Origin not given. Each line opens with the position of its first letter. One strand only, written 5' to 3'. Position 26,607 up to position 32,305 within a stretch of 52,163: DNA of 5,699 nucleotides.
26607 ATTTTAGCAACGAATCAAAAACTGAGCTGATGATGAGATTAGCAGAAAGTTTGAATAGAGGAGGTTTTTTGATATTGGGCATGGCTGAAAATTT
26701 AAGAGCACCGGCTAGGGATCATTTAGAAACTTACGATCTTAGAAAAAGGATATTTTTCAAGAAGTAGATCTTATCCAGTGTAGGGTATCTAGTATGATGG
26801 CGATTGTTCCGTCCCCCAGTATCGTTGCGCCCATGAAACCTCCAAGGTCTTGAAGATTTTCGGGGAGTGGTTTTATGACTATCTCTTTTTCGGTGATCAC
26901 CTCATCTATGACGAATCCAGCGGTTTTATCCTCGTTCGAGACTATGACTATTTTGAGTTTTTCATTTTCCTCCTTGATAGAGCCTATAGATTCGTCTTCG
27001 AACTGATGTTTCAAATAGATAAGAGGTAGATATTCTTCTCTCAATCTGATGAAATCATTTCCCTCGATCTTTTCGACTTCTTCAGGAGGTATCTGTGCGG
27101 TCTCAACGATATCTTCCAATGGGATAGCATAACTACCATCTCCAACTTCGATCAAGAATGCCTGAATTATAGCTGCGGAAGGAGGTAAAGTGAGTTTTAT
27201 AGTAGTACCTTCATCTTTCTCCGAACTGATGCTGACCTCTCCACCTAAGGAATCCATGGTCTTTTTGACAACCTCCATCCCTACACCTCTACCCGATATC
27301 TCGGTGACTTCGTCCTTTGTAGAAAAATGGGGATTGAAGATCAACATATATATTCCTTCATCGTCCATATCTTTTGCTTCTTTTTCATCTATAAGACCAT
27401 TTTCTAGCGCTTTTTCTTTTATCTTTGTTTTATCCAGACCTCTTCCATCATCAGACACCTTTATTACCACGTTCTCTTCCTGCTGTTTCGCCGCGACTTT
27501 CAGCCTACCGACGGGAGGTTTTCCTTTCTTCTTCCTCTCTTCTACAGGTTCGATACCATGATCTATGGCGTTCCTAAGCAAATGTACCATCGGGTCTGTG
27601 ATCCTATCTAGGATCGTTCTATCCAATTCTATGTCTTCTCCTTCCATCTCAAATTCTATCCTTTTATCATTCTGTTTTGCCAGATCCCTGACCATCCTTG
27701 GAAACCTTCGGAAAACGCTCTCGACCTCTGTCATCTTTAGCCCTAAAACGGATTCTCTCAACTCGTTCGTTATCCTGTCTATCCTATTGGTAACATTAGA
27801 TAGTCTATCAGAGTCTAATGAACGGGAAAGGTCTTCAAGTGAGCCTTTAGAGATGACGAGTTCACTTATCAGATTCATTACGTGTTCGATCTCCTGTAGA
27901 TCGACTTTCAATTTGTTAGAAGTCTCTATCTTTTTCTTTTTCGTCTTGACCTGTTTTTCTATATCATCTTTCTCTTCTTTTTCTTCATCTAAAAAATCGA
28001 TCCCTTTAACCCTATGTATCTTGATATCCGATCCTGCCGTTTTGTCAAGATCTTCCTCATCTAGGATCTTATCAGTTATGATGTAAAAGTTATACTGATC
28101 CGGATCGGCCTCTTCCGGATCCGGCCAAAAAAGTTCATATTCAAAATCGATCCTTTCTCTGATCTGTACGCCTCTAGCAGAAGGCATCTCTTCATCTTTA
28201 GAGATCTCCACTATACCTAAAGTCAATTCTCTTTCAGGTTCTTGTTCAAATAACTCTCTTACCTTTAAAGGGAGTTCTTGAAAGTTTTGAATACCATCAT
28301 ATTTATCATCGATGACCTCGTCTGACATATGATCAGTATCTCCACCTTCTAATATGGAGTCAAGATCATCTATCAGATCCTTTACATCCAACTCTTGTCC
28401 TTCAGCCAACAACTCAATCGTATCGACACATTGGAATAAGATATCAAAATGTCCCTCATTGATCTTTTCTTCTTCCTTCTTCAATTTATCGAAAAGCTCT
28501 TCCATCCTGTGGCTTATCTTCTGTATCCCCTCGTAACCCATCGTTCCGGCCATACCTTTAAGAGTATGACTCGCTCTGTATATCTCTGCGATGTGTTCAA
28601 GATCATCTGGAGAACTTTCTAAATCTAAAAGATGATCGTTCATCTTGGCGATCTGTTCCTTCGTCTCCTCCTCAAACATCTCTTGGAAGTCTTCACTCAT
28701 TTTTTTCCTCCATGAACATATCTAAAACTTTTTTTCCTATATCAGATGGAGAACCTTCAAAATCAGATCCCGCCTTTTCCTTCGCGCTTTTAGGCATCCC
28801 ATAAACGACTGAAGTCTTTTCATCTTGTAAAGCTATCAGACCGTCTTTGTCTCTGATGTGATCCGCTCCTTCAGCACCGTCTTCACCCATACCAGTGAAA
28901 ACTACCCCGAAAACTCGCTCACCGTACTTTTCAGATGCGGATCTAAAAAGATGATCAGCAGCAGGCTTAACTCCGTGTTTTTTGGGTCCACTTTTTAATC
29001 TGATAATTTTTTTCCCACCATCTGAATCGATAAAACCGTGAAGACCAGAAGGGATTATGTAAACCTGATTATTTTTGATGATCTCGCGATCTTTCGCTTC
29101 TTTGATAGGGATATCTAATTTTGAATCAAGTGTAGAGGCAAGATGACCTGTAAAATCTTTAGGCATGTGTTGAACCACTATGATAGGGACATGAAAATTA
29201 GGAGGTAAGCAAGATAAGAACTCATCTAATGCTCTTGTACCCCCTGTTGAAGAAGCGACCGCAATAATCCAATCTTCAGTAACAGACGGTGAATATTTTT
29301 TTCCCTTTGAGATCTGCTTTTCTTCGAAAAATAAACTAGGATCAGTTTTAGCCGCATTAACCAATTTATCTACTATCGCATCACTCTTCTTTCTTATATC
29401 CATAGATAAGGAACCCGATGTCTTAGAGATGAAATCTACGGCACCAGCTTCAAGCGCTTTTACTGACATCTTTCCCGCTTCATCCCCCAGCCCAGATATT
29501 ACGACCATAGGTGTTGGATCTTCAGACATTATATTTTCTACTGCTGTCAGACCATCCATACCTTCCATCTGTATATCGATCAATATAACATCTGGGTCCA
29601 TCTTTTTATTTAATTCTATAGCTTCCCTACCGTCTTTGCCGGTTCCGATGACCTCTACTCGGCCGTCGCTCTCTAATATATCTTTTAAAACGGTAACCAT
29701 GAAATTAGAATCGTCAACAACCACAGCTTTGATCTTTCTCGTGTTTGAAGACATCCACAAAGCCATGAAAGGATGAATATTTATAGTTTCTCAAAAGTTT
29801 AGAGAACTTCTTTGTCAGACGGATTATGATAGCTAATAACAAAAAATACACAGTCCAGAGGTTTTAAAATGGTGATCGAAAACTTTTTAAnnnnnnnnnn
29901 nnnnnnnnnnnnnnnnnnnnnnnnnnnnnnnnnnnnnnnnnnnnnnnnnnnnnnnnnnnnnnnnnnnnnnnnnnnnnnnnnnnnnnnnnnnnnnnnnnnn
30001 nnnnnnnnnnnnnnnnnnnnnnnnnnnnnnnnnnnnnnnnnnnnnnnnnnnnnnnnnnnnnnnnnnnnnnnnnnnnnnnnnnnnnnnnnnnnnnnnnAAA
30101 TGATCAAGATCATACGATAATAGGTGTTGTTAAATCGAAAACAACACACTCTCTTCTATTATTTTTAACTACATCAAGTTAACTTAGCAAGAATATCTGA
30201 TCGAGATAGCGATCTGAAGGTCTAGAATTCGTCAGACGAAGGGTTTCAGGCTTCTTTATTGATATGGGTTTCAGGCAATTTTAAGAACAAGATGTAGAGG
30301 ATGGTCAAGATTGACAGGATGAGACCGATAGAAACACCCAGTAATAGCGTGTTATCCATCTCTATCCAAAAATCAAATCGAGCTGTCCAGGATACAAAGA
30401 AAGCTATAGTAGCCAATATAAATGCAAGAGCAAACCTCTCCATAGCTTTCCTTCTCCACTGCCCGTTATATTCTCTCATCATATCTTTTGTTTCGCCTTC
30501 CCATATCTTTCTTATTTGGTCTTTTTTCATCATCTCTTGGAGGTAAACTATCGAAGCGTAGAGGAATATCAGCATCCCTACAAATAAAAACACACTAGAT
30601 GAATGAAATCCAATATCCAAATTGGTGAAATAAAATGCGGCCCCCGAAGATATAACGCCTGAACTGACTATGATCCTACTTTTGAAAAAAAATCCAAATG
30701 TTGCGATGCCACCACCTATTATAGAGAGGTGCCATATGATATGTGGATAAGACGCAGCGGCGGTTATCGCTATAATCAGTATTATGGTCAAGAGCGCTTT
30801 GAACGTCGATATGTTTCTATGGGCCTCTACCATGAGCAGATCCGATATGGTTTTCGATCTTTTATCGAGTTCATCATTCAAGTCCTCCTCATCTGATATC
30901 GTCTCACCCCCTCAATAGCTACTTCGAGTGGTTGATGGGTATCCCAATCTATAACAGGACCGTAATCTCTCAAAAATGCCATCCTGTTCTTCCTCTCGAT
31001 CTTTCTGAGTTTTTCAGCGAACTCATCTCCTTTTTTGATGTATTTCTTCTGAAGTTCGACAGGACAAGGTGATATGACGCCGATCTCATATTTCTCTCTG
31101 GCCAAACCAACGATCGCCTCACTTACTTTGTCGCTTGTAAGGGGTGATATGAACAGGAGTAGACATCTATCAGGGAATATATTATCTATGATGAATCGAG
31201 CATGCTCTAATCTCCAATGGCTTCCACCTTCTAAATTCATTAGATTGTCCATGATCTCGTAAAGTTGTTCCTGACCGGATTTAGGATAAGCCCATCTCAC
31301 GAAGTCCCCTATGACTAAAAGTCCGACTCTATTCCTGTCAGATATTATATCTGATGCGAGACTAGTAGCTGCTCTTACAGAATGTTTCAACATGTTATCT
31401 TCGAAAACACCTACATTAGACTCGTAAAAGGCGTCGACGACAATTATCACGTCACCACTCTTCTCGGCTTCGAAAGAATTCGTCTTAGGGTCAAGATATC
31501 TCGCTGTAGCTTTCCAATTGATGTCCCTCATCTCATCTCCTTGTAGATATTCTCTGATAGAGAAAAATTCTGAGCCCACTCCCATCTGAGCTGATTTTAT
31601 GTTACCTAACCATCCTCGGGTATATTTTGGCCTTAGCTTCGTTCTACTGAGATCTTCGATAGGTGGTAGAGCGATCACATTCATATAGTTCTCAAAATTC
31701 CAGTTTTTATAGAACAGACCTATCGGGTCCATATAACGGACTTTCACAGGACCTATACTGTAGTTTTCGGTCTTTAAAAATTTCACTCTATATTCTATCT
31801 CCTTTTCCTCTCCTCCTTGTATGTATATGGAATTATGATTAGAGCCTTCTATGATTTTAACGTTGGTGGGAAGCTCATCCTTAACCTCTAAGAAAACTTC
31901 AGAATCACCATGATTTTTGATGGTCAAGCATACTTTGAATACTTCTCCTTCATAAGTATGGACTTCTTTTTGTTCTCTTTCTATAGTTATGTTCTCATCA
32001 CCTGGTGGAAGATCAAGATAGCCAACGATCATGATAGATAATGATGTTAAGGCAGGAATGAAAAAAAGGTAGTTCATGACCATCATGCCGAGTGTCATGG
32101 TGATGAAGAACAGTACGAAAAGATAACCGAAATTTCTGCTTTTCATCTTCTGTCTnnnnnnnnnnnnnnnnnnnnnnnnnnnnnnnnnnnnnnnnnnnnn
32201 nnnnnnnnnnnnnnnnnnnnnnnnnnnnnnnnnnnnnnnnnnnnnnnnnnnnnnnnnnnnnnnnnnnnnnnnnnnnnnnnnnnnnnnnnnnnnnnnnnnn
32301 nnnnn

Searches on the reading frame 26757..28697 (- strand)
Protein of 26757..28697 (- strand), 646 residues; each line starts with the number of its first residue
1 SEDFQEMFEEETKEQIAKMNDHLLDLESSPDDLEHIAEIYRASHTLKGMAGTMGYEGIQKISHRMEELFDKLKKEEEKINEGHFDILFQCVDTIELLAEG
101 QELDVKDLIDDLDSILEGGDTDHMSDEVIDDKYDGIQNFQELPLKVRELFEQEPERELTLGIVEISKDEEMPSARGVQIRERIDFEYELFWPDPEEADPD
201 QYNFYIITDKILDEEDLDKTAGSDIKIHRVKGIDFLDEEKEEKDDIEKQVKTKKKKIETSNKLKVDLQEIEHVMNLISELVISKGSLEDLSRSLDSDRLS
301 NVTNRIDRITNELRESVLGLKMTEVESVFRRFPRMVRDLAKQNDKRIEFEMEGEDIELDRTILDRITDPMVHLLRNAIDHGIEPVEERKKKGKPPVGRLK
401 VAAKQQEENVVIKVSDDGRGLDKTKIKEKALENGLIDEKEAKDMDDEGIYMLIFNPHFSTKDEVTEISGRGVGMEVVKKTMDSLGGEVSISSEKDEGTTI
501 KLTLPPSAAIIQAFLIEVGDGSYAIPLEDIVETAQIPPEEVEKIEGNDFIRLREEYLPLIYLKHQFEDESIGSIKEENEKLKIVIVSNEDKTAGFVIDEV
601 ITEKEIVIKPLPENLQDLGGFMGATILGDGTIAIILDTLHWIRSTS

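Call 70: search_protein_families(library=pfam, proteins=[window:26757-28697:-], max_evalue=0.00001)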
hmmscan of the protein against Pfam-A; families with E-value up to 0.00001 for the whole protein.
window:26757-28697:- (646 aa): 4 families
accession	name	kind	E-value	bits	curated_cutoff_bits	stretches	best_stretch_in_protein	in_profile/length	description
PF01584.24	CheW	-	1.3e-24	86.9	23.5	1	512-642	1-134/138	CheW-like domain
PF02518.31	HATPase_c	-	1.9e-18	67.4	26.4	1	371-506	7-109/111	Histidine kinase-, DNA gyrase B-, and HSP90-like ATPase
PF01627.28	Hpt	-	5.4e-14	52.6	24.6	1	5-95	3-73/84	Hpt domain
PF02895.20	H-kinase_dim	-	1.5e-10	41.8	23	1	262-318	3-66/68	Signal transducing histidine kinase, homodimeric domain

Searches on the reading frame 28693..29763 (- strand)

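Call 70: search_protein_families(library=pfam, proteins=[window:28693-29763:-], max_evalue=0.00001)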
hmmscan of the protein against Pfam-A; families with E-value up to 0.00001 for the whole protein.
window:28693-29763:- (356 aa): 2 families
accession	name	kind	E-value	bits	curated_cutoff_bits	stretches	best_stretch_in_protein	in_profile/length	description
PF01339.22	CheB_methylest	-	3.2e-55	187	24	1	167-345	1-173/174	CheB methylesterase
PF00072.30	Response_reg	-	9.3e-22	77.7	30.2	1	14-116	2-101/111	Response regulator receiver domain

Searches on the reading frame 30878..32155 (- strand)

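Call 71: search_protein_families(library=pfam, proteins=[window:30878-32155:-], max_evalue=0.0001)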
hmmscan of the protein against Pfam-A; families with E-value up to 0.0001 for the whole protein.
window:30878-32155:- (425 aa): 1 family
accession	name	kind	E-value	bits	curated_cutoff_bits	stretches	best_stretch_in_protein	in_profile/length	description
PF01882.25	DUF58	-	8.9e-15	54.9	23.4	1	200-341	2-145/216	Protein of unknown function DUF58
